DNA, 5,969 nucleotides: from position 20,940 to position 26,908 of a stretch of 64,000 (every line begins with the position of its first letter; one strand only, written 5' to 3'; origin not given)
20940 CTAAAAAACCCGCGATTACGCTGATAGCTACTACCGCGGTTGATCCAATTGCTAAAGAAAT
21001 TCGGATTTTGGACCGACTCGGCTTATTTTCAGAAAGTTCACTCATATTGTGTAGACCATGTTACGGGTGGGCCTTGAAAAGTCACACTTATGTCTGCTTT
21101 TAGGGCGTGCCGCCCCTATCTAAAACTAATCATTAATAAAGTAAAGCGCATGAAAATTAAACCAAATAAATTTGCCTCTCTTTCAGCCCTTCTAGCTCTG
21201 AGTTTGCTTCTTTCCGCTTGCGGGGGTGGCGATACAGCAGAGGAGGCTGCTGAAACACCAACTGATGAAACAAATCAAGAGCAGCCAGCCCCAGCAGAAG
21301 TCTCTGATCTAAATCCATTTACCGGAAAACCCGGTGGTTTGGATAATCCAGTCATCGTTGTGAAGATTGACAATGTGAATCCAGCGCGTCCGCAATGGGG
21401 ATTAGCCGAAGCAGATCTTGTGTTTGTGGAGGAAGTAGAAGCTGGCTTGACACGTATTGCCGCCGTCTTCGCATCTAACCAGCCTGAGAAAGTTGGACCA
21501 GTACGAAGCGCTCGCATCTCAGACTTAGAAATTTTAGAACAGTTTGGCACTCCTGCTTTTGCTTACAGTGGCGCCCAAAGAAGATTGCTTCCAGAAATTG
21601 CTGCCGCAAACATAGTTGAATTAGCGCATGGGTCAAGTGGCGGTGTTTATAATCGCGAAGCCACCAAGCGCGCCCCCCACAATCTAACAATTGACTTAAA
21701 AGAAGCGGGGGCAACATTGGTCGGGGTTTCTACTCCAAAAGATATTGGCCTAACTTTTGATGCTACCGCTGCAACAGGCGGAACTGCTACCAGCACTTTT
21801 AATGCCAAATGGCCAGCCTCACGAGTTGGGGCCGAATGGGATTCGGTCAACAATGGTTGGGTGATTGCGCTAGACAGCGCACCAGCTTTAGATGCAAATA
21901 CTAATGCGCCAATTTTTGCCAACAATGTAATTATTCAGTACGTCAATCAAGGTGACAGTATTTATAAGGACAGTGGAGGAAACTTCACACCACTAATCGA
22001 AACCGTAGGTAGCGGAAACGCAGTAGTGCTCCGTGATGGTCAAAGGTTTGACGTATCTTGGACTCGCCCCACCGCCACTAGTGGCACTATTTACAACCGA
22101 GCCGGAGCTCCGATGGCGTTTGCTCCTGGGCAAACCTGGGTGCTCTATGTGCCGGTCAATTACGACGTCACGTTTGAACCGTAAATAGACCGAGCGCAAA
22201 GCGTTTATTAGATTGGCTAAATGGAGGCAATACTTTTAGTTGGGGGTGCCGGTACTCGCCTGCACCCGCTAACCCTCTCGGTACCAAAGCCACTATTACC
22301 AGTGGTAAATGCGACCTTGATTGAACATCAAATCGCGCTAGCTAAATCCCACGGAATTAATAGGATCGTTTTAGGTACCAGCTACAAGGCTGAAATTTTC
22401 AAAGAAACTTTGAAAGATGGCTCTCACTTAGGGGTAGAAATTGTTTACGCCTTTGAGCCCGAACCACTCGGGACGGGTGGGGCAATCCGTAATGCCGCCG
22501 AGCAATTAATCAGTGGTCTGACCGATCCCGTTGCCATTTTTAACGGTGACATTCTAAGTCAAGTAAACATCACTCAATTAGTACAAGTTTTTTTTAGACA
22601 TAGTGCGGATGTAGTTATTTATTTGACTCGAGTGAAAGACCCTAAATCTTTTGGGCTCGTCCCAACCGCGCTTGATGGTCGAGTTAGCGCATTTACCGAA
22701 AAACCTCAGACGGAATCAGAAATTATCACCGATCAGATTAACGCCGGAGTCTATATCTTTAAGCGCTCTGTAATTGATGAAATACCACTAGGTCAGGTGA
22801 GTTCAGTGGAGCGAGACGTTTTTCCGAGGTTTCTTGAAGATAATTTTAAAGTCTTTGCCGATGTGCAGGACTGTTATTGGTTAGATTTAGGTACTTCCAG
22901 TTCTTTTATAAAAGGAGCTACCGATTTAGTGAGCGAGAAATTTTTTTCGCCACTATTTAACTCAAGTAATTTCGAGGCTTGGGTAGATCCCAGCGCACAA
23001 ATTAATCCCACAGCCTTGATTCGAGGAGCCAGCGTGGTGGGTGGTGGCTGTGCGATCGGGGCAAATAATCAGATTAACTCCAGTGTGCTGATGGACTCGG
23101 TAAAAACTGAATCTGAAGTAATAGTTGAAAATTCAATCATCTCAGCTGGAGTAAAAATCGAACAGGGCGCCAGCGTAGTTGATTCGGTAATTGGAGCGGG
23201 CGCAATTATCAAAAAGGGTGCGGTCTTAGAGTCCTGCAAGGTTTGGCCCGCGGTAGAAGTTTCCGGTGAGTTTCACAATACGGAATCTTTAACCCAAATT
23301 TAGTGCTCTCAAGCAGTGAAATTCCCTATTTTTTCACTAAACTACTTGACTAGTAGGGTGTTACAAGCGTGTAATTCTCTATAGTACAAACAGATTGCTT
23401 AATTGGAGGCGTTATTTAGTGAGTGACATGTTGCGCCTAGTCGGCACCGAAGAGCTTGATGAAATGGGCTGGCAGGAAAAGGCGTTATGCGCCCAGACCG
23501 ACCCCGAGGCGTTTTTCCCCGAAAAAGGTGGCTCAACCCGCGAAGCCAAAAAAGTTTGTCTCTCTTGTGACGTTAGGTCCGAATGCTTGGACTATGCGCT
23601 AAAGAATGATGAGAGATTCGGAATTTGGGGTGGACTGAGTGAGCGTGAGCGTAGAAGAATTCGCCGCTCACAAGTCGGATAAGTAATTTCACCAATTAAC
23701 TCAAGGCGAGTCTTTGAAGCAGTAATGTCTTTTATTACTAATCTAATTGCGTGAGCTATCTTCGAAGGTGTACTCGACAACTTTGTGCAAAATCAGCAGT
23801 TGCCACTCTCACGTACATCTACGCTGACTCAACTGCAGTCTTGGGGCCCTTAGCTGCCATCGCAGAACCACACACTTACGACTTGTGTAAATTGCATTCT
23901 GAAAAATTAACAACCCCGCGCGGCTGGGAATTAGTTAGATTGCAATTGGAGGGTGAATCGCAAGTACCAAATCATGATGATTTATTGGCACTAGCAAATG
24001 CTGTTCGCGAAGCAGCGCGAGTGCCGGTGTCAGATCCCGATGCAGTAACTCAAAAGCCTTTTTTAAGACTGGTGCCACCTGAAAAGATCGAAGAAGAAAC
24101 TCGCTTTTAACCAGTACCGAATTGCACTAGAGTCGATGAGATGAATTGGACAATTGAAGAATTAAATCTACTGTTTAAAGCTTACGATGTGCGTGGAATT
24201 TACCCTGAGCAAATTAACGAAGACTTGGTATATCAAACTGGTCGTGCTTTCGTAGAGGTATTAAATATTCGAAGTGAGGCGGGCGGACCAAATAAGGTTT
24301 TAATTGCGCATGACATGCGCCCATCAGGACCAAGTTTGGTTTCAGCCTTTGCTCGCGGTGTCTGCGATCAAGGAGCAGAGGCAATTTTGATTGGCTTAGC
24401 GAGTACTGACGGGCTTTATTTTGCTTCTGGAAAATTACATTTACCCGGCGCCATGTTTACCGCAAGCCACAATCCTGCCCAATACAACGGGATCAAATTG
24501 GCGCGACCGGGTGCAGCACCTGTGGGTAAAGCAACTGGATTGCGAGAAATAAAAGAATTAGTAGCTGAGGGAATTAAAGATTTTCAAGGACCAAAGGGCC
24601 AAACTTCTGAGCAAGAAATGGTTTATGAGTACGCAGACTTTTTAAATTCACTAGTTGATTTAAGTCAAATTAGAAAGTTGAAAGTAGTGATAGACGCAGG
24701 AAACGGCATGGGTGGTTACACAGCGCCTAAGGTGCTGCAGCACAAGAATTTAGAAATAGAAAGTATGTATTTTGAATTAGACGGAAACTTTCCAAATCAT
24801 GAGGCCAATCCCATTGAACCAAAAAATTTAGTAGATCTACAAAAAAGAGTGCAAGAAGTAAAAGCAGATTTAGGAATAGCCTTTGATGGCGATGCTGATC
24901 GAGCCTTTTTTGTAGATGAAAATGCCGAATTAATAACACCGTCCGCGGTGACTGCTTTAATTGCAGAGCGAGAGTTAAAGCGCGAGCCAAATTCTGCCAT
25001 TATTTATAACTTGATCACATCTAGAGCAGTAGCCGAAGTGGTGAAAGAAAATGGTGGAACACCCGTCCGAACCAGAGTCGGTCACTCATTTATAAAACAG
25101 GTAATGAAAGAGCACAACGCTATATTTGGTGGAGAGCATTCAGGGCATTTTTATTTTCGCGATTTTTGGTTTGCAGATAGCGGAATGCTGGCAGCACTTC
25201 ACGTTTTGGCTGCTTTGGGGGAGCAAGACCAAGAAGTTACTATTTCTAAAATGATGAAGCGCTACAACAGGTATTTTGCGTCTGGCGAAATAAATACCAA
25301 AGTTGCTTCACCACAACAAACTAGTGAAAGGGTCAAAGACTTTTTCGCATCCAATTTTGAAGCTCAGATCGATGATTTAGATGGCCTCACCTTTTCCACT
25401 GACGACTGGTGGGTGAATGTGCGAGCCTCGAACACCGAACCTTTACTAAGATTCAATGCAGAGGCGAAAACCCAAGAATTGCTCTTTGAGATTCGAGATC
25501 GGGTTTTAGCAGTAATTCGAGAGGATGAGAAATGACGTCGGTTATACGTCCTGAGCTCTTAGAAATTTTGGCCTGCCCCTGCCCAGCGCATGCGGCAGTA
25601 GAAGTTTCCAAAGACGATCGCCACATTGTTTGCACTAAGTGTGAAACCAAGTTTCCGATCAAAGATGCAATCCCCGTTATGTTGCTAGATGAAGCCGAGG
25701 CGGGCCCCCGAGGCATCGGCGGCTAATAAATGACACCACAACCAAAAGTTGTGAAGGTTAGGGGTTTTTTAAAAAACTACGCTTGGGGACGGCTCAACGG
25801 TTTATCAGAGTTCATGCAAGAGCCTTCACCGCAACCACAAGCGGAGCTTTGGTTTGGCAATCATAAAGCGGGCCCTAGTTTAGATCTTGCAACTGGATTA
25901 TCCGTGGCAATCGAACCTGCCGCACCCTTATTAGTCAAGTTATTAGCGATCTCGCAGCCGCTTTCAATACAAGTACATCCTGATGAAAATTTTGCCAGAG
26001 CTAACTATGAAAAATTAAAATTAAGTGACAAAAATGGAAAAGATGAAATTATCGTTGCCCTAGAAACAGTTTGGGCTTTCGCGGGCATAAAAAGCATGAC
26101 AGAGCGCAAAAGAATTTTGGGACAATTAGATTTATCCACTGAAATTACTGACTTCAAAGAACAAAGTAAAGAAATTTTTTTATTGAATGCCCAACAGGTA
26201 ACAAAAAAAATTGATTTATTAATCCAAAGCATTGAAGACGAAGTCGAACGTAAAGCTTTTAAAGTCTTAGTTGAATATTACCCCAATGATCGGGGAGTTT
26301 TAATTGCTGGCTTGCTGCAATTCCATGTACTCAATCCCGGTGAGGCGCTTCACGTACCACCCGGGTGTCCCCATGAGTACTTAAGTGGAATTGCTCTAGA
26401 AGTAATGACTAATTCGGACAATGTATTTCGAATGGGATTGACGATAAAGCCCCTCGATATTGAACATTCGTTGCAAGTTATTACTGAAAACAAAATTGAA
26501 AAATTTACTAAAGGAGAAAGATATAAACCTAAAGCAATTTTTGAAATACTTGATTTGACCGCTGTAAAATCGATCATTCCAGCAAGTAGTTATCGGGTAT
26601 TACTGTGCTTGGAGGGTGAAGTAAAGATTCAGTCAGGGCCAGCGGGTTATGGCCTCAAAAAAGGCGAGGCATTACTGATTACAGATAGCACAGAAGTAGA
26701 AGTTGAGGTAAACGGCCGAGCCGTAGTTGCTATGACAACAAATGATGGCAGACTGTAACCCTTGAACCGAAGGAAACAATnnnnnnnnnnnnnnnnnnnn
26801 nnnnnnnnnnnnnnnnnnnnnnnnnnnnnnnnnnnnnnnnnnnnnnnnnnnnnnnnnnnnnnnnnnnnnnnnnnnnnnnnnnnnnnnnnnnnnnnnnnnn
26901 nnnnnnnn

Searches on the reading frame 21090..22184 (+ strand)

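Call 53: search_protein_families(library=pfam, proteins=[window:21090-22184:+], max_evalue=0.00001)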
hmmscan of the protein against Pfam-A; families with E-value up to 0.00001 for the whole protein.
window:21090-22184:+ (364 aa): 2 families
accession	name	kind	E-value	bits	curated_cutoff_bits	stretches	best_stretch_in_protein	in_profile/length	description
PF11258.13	DUF3048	-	1e-30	107.3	25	1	85-205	14-137/148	Protein of unknown function (DUF3048) N-terminal domain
PF17479.7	DUF3048_C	-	5.5e-21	75.5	25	1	246-351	11-114/114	Protein of unknown function (DUF3048) C-terminal domain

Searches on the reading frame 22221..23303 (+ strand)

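Call 54: search_protein_families(library=pfam, proteins=[window:22221-23303:+], max_evalue=0.00001)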
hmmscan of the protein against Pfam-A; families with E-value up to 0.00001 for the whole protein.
window:22221-23303:+ (360 aa): 4 families
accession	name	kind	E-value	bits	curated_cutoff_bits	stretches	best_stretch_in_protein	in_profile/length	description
PF00483.29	NTP_transferase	-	1.9e-49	168.9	21.2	1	3-236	2-242/245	Nucleotidyl transferase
PF25084.1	LbH_EIF2B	-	3e-11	43.7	54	1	258-319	27-87/105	EIF2B subunit epsilon LbH domain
PF12804.13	NTP_transf_3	-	1.4e-10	42.1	27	1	3-140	1-127/160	MobA-like NTP transferase domain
PF24894.1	Hexapep_GlmU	-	2.2e-07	31.4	23.3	1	270-335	18-82/104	GlmU-like, C-terminal hexapeptide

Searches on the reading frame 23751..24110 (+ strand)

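Call 54: search_protein_families(library=pfam, proteins=[window:23751-24110:+], max_evalue=0.00001)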
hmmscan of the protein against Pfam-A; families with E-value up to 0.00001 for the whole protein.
window:23751-24110:+ (119 aa): 1 family
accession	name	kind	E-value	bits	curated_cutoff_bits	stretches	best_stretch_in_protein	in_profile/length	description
PF12005.13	DUF3499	-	1.4e-40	139.1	25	1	5-98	2-95/119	Protein of unknown function (DUF3499)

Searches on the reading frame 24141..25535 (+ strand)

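Call 54: search_protein_families(library=pfam, proteins=[window:24141-25535:+], max_evalue=0.00001)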
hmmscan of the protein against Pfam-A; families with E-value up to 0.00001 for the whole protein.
window:24141-25535:+ (464 aa): 4 families
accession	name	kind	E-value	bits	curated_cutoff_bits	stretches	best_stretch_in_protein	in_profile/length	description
PF02878.22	PGM_PMM_I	-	8.6e-31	106.9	22.5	1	11-143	3-133/138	Phosphoglucomutase/phosphomannomutase, alpha/beta/alpha domain I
PF02880.22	PGM_PMM_III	-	4.2e-27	95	20.7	1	269-377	4-114/115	Phosphoglucomutase/phosphomannomutase, alpha/beta/alpha domain III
PF02879.22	PGM_PMM_II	-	1.8e-26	93.1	29.3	1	163-261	2-102/103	Phosphoglucomutase/phosphomannomutase, alpha/beta/alpha domain II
PF00408.26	PGM_PMM_IV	-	1.2e-10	41.8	23.1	1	383-456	1-66/68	Phosphoglucomutase/phosphomannomutase, C-terminal domain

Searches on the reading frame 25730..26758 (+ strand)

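Call 54: search_protein_families(library=pfam, proteins=[window:25730-26758:+], max_evalue=0.00001)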
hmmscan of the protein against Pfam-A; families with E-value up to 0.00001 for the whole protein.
window:25730-26758:+ (342 aa): 2 families
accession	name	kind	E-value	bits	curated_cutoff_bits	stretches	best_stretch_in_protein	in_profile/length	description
PF20511.4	PMI_typeI_cat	-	3.4e-13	50.4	22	1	9-119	3-139/143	Phosphomannose isomerase type I, catalytic domain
PF21621.3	MPI_cupin_dom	-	4.1e-06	27.1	27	1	271-335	13-76/79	Mannose-6-phosphate isomerase, cupin domain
